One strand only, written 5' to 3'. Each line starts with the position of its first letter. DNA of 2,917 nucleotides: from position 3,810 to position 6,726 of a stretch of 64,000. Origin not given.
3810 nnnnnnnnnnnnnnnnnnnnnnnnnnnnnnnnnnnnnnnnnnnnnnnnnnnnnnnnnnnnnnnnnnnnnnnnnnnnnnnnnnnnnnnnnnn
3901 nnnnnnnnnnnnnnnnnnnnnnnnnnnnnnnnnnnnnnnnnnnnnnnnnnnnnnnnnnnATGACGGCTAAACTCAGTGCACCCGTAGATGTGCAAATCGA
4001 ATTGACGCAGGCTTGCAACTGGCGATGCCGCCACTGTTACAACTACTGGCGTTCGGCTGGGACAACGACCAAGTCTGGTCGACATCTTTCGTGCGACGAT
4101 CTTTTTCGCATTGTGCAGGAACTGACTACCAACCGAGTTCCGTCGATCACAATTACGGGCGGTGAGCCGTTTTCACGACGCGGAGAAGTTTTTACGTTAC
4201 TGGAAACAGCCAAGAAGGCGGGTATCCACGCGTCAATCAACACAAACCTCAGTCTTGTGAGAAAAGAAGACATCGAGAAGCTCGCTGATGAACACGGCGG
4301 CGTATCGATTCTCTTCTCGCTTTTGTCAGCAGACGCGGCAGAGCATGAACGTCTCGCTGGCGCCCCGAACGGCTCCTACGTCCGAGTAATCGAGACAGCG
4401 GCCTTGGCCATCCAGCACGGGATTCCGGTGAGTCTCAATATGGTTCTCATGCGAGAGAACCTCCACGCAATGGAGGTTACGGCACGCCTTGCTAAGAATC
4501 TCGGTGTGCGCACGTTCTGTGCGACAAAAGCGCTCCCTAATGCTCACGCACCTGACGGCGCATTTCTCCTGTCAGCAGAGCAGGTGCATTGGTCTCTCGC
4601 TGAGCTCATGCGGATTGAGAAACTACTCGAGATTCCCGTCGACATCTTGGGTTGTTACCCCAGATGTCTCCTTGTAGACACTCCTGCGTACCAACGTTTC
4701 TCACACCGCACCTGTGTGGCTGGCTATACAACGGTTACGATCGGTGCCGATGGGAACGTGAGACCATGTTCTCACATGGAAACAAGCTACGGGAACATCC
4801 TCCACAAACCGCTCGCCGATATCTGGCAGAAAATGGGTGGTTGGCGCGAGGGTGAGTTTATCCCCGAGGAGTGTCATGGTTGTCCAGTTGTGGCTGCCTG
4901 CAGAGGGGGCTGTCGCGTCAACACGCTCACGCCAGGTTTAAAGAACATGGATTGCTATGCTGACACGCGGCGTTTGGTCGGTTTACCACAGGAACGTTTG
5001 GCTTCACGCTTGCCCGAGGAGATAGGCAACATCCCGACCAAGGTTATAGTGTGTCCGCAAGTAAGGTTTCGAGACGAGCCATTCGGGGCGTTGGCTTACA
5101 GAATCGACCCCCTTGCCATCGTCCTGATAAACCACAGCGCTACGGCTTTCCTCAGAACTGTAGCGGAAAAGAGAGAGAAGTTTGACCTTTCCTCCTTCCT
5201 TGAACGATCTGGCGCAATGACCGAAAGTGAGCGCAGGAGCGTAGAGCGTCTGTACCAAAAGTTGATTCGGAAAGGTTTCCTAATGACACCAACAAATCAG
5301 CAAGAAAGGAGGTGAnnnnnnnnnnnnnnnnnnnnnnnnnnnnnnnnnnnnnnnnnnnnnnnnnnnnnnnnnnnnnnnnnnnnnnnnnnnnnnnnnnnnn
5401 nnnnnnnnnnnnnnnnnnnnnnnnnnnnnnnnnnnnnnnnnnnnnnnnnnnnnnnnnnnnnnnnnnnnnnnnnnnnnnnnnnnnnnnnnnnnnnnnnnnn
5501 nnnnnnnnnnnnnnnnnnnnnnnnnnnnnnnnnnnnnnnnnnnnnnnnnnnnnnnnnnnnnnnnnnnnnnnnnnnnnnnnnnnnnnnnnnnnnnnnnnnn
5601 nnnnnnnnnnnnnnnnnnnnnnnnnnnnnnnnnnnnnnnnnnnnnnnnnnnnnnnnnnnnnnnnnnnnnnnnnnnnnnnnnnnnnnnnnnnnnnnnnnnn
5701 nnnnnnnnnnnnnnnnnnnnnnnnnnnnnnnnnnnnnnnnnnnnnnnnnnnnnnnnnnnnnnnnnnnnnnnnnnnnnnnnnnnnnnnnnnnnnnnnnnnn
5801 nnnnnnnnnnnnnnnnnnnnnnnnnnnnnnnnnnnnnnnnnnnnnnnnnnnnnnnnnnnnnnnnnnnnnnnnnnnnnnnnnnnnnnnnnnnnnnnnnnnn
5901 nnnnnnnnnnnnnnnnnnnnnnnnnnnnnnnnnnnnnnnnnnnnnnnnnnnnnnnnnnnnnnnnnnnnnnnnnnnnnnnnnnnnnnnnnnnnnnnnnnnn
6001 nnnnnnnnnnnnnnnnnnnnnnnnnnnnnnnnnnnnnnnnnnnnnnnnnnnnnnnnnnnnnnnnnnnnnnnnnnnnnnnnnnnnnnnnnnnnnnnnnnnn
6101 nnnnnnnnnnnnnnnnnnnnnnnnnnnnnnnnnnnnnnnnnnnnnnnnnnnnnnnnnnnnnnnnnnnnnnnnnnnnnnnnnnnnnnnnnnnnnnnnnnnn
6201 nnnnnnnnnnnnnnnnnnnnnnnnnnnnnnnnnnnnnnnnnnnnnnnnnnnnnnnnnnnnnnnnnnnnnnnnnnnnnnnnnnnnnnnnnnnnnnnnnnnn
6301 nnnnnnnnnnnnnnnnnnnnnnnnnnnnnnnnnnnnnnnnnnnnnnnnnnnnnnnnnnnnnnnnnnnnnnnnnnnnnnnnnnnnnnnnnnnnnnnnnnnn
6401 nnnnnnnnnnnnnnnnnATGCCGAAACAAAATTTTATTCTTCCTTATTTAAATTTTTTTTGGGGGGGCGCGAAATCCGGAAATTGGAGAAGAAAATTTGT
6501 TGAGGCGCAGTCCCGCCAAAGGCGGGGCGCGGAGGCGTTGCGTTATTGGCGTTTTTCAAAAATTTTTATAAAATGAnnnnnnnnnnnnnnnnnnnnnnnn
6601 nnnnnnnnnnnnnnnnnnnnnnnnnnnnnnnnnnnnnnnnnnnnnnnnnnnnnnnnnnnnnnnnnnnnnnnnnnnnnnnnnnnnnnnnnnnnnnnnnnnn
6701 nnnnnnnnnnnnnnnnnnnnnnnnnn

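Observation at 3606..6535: Compact RiPP-like biosynthetic cassette bounded by ~234-bp inverted repeats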

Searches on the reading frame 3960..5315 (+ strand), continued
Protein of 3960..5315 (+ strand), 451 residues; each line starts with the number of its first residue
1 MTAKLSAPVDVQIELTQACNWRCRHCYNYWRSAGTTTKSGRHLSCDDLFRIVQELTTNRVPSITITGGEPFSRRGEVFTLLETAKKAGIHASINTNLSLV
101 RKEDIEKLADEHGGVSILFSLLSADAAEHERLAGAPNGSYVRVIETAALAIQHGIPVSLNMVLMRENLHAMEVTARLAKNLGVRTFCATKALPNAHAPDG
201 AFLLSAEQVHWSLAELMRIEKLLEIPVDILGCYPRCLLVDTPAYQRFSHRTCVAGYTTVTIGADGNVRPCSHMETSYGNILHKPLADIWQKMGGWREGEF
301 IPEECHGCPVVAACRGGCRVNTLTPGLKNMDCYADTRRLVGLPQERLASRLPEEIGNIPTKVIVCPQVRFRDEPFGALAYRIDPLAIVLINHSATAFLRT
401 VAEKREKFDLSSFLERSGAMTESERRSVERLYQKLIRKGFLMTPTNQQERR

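Call 67: find_related_loci(query=A2, collection=metagenome_contigs, flank=3500)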
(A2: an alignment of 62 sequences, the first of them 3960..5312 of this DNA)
Query A2 (451 aa) in metagenome_contigs; peptide patterns used: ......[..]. (x = any residue, [..] = any of these).
599 stretches matched a pattern (row limit reached: there are more); 510 encode a relative of the query (tblastn E <= 1e-3); the best 80 are kept; 80 distinct loci.
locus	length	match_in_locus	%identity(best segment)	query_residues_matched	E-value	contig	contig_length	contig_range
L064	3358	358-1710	95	1-451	0e+0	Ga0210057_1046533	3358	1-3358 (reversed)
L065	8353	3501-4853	86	1-451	0e+0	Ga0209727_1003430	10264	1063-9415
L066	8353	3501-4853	86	1-451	0e+0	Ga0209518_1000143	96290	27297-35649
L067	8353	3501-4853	86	1-451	0e+0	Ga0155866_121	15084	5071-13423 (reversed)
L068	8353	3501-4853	86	1-451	0e+0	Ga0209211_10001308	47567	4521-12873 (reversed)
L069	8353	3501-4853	86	1-451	0e+0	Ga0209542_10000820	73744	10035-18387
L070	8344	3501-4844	79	1-448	0e+0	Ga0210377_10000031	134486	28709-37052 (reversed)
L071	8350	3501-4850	75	1-450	0e+0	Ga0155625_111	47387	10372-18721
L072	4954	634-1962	73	1-443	0e+0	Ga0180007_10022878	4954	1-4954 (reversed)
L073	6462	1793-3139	68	1-450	0e+0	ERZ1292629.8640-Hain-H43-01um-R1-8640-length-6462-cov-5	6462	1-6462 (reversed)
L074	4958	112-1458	62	1-451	0e+0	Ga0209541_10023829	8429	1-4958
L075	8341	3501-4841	60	1-447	5e-178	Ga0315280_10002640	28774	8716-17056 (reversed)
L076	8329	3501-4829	49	1-443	3e-151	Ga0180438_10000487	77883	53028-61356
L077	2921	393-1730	50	1-446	1e-155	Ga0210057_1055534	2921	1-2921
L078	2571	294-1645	93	1-451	0e+0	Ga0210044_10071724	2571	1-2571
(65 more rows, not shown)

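Call 89: list_cluster_members(proteins=[window:3960-5312:+, window:5537-6202:-])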
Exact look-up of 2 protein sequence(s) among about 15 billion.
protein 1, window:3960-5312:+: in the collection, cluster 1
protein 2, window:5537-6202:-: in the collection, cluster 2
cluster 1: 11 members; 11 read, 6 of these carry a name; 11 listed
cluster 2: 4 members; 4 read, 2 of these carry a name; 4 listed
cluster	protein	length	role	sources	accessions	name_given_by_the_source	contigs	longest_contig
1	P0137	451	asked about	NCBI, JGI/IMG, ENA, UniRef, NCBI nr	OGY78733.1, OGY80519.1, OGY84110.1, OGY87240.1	MAG: hypothetical protein A3B74_02995 [Candidatus Kerfeldbacteria bacterium ... | Radical SAM core domain-containing protein n=1 Tax=Candidatus Kerfeldbacteria bacterium ...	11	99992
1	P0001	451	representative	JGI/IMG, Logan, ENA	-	-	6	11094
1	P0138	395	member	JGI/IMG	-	radical SAM protein with 4Fe4S-binding SPASM domain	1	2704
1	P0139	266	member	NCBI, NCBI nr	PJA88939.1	MAG: hypothetical protein CO139_00405 [Candidatus Moranbacteria bacterium ...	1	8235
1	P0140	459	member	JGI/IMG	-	radical SAM protein with 4Fe4S-binding SPASM domain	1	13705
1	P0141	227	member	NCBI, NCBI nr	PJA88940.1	MAG: hypothetical protein CO139_00410 [Candidatus Moranbacteria bacterium ...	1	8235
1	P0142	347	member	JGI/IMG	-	radical SAM protein with 4Fe4S-binding SPASM domain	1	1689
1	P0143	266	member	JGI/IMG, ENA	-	-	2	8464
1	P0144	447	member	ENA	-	-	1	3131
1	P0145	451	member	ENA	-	-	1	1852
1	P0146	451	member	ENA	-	-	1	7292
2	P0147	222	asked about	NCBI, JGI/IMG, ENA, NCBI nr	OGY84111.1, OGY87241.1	MAG: hypothetical protein A3I91_01310 [Candidatus Kerfeldbacteria bacterium ...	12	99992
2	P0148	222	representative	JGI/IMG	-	-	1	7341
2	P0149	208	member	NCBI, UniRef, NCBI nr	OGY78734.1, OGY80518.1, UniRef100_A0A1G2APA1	MAG: hypothetical protein A3B74_03000 [Candidatus Kerfeldbacteria bacterium ... | DUF2268 domain-containing protein n=1 Tax=Candidatus Kerfeldbacteria bacterium ...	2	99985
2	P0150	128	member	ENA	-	-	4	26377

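Call 90: find_encoding_contigs(protein=P0139, flank=6000, max_places=4)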
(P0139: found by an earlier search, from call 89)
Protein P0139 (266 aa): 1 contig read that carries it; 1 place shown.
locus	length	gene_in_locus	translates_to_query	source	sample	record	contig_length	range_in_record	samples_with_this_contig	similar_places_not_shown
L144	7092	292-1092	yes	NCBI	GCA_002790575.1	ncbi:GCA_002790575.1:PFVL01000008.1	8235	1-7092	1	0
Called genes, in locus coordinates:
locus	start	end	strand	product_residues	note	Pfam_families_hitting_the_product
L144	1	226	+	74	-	?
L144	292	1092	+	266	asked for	PF04055:Radical_SAM, PF13353:Fer4_12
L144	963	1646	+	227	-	PF13186:SPASM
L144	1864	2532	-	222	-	-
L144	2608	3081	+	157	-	-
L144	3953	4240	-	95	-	-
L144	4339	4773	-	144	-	PF01066:CDP-OH_P_transf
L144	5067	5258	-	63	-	-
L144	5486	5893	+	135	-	-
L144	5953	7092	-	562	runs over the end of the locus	PF00999:Na_H_Exchanger, PF02254:TrkA_N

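Call 91: find_encoding_contigs(protein=P0001, flank=6000, max_places=6)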
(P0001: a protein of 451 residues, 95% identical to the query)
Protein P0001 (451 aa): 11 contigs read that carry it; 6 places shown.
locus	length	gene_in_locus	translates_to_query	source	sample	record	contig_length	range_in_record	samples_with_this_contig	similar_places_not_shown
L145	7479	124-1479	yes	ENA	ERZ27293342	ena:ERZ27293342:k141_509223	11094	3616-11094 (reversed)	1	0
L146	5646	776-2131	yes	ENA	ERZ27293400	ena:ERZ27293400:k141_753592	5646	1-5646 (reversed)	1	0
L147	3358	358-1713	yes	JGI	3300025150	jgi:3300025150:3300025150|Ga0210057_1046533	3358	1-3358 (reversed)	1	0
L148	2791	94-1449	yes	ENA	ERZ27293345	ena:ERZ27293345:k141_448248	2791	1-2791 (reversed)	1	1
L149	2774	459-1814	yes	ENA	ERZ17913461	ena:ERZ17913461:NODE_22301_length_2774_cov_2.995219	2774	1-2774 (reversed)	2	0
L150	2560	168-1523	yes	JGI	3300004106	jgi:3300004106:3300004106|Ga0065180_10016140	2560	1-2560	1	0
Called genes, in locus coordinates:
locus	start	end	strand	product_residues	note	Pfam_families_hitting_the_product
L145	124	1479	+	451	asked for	PF04055:Radical_SAM, PF13353:Fer4_12, PF13186:SPASM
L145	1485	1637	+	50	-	-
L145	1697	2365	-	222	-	-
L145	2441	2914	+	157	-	-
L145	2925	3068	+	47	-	-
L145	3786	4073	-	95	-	-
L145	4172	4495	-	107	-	PF01066:CDP-OH_P_transf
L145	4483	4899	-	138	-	PF01066:CDP-OH_P_transf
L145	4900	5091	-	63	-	-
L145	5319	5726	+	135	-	-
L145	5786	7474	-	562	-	PF00999:Na_H_Exchanger, PF02254:TrkA_N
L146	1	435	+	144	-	?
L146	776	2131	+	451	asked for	PF04055:Radical_SAM, PF13353:Fer4_12, PF13186:SPASM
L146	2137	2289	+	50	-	-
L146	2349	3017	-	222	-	-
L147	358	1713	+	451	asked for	PF04055:Radical_SAM, PF13353:Fer4_12, PF13186:SPASM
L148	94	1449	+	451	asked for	PF04055:Radical_SAM, PF13353:Fer4_12, PF13186:SPASM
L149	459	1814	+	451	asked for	PF04055:Radical_SAM, PF13353:Fer4_12, PF13186:SPASM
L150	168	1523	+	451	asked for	PF04055:Radical_SAM, PF13353:Fer4_12, PF13186:SPASM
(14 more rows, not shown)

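Call 98: find_encoding_contigs(protein=P0002, flank=5000, max_places=4)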
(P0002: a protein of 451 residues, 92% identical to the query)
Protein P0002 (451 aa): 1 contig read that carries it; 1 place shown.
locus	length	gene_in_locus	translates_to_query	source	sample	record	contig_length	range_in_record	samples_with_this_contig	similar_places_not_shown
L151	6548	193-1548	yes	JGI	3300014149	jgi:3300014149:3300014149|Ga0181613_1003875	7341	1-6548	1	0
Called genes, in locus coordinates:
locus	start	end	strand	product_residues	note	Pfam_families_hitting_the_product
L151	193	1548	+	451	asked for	PF04055:Radical_SAM, PF13353:Fer4_12, PF13186:SPASM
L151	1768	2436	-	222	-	-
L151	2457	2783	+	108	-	-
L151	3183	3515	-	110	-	PF02033:RBFA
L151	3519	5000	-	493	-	PF00009:GTP_EFTU, PF00071:Ras (weak), PF01926:MMR_HSR1, PF08477:Roc (weak), PF09439:SRPRB (weak), PF22042:EF-G_D2, PF11987:IF-2, PF14578:GTP_EFTU_D4, +2 more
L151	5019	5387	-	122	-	PF14584:DUF4446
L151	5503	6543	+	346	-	PF02912:Phe_tRNA-synt_N, PF01409:tRNA-synt_2d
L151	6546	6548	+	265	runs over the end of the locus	?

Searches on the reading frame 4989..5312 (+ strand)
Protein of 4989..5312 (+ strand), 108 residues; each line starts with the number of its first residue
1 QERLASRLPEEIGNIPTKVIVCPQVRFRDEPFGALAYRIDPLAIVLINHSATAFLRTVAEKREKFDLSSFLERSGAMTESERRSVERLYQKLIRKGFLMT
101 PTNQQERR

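Call 27: search_protein_families(library=pfam, proteins=[window:4989-5312:+], max_evalue=10)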
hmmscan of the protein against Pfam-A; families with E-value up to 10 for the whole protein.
seq(108 aa): 0 families

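Call 45: search_solved_structures(query=A4, max_evalue=10, show_alignments=2)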
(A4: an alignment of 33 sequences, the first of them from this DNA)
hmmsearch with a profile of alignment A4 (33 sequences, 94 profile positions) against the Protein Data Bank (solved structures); distinct sequences matched with E-value up to 10: 17.
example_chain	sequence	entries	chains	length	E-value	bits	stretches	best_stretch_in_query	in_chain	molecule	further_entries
1okr_A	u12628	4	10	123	0.076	16.2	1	53-93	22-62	METHICILLIN RESISTANCE REGULATORY PROTEIN MECI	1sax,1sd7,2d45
1sd6_A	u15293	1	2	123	0.091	16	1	53-93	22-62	Methicillin resistance regulatory protein mecI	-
5v1q_A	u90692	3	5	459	0.17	15.1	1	13-67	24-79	Radical SAM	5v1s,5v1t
5zu1_A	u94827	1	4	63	0.18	15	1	44-91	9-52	Double-stranded RNA-specific adenosine deaminase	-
2acj_A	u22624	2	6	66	0.2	14.9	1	44-91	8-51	Double-stranded RNA-specific adenosine deaminase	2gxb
3irq_D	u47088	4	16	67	0.21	14.8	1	44-91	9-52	Double-stranded RNA-specific adenosine deaminase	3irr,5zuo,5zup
2xvc_A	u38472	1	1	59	0.22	14.7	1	45-90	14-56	ESCRT-III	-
1qgp_A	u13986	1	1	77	0.33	14.2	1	44-91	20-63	PROTEIN (DOUBLE STRANDED RNA ADENOSINE DEAMINASE)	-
8gbd_A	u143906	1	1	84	0.37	14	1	44-91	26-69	Double-stranded RNA-specific adenosine deaminase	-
1qbj_A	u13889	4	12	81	0.38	14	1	44-91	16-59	PROTEIN (DOUBLE-STRANDED RNA SPECIFIC ADENOSINE DEAMINASE (ADAR1)) | Double-stranded RNA-specific adenosine deaminase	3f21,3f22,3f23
8gbc_A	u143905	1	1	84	0.48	13.6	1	44-91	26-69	Double-stranded RNA-specific adenosine deaminase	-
8pxd_A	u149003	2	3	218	0.49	13.6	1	36-89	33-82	Disulfide bond oxidoreductase/isomerase - Dsb | Disulfide bond oxidoreductase/isomerase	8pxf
2l54_A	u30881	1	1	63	0.7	13.1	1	44-91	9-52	Double-stranded RNA-specific adenosine deaminase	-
2d1h_A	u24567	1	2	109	0.88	12.8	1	41-92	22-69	109aa long hypothetical transcriptional regulator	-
7np8_A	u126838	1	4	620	1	12.6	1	25-66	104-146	Coenzyme F420-dependent sulfite reductase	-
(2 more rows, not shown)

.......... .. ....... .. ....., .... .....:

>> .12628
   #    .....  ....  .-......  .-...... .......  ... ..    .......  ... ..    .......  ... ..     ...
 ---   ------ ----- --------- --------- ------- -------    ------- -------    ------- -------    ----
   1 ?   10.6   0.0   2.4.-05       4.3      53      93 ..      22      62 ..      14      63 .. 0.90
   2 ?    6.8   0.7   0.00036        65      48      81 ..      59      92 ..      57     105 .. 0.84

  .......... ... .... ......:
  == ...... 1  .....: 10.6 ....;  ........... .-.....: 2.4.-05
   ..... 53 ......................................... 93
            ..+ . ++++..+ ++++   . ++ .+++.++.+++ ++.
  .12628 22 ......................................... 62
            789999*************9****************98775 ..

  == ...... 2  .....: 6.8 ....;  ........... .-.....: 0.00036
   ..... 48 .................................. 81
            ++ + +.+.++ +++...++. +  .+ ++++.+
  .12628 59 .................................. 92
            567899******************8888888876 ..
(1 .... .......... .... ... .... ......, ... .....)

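Call 53: predict_structure(alignment_id=A4)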
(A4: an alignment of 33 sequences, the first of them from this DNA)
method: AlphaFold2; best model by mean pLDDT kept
length: 100 residues; sequences in the alignment: 33
mean_pLDDT: 90.2   pTM: 0.81
mean pLDDT of the five models: 90.2, 89.5, 87.9, 87.9, 87.8
residues with pLDDT >= 90: 82; 70-90: 7; 50-70: 8; < 50: 3
segments of 3 or more residues with pLDDT < 50: none
pLDDT, mean of each block of 10 residues (from residue 1): 68 97 97 95 97 96 93 94 95 68
secondary structure, 60 per line:
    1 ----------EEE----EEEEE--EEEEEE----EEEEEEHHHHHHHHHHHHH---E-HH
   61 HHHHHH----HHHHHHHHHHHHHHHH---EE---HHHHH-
elements in order: E11-13 E18-22 E25-30 E35-40 H41-53 H59-66 H71-86 H95-99

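Call 58: fold_search(model_id=the predicted structure, library=pdb)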
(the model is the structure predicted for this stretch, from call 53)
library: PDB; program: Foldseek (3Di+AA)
matches with E <= 10: 229; with E <= 0.001: 0
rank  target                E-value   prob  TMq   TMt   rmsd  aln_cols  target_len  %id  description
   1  8t19_A                7.9e-03  1.00  0.54  0.60   4.2        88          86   12  RiPP precursor peptide recognition element (RRE) domain of Ocin-ThiF-like partner protein, PbtF, bound to an 8 residue (released 2024-06-12)
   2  8vpo                  1.4e-02  1.00  0.62  0.16   3.4        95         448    9  X-Ray Crystal Structure of TigE from Paramaledivibacter caminithermalis (released 2024-02-07)
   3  3h5a_D                1.8e-02  0.99  0.48  0.18   5.3        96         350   14  Crystal structure of E. coli MccB (released 2009-06-16)
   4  6jx3_B                2.0e-02  1.00  0.53  0.60   3.7        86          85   12  Lasso peptide synthetase B1 complexed with the leader peptide (released 2019-06-26)
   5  3h9q_B                2.0e-02  0.99  0.45  0.17   4.6        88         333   14  Crystal structure of E. coli MccB + SeMet MccA (released 2009-06-16)
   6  6om4_B                2.3e-02  0.99  0.46  0.17   4.4        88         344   14  The structure of Microcin C7 biosynthetic enzyme MccB in complex with N-formylated MccA (released 2019-05-22)
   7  3h5a_B                2.5e-02  0.97  0.45  0.16   5.6       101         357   15  Crystal structure of E. coli MccB (released 2009-06-16)
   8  3h5n_D                2.6e-02  0.99  0.47  0.18   4.5        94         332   14  Crystal structure of E. coli MccB + ATP (released 2009-06-16)
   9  3h5r_B                3.0e-02  0.99  0.45  0.17   4.5        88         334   14  Crystal structure of E. coli MccB + Succinimide (released 2009-06-16)
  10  3h9j_B                3.2e-02  0.99  0.46  0.17   4.5        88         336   14  Crystal structure of E. coli MccB + AMPCPP + SeMeT MccA (released 2009-06-16)
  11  3h9g_C                3.6e-02  0.97  0.44  0.16   4.7        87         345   14  Crystal structure of E. coli MccB + MccA-N7isoASN (released 2009-06-16)
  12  3h9j_C                3.8e-02  0.96  0.45  0.17   4.9        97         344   13  Crystal structure of E. coli MccB + AMPCPP + SeMeT MccA (released 2009-06-16)
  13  3h9q_A                4.6e-02  0.97  0.46  0.18   4.7        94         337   14  Crystal structure of E. coli MccB + SeMet MccA (released 2009-06-16)
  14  5v1s_B                4.6e-02  0.80  0.37  0.10  12.3       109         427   16  Crystal structure of Streptococcus suis SuiB bound to S-adenosylmethionine (released 2017-08-30)
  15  5v1u_B                4.9e-02  0.99  0.54  0.60   4.4        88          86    7  TbiB1 in Complex with the TbiA(beta) Leader Peptide (released 2018-09-05)
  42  5sxy_MODEL_1_A        1.8e-01  0.91  0.54  0.56   3.5        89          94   15  The solution NMR structure for the PqqD truncation of Methylobacterium extorquens PqqCD representing a functio (released 2017-05-24)
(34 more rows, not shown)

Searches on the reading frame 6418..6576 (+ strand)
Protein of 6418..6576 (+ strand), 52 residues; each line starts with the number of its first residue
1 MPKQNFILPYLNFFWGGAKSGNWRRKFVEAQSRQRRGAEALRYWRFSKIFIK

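Call 57: find_encoding_contigs(protein=window:6418-6576:+, flank=2500, max_places=10)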
Protein window:6418-6576:+ (52 aa): 3 contigs read that carry it; 3 places shown.
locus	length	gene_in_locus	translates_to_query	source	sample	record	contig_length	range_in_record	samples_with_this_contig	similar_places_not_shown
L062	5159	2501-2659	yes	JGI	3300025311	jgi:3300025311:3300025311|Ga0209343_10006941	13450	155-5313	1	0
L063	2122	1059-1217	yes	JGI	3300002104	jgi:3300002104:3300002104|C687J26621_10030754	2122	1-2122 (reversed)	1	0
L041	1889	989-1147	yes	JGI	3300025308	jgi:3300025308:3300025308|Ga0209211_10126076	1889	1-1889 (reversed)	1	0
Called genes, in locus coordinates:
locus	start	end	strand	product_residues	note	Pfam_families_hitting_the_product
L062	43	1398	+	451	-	PF04055:Radical_SAM, PF13353:Fer4_12, PF13186:SPASM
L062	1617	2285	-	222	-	-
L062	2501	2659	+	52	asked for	-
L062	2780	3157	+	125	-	-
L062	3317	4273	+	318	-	-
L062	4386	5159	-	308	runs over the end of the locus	PF01073:3Beta_HSD, PF01370:Epimerase, PF02719:Polysacc_synt_2, PF04321:RmlD_sub_bind, PF07993:NAD_binding_4 (faint), PF16363:GDP_Man_Dehyd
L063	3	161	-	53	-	?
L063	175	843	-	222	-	-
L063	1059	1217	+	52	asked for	-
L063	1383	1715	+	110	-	-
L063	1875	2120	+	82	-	?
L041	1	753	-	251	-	?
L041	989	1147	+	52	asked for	-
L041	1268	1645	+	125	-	-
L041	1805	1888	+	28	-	?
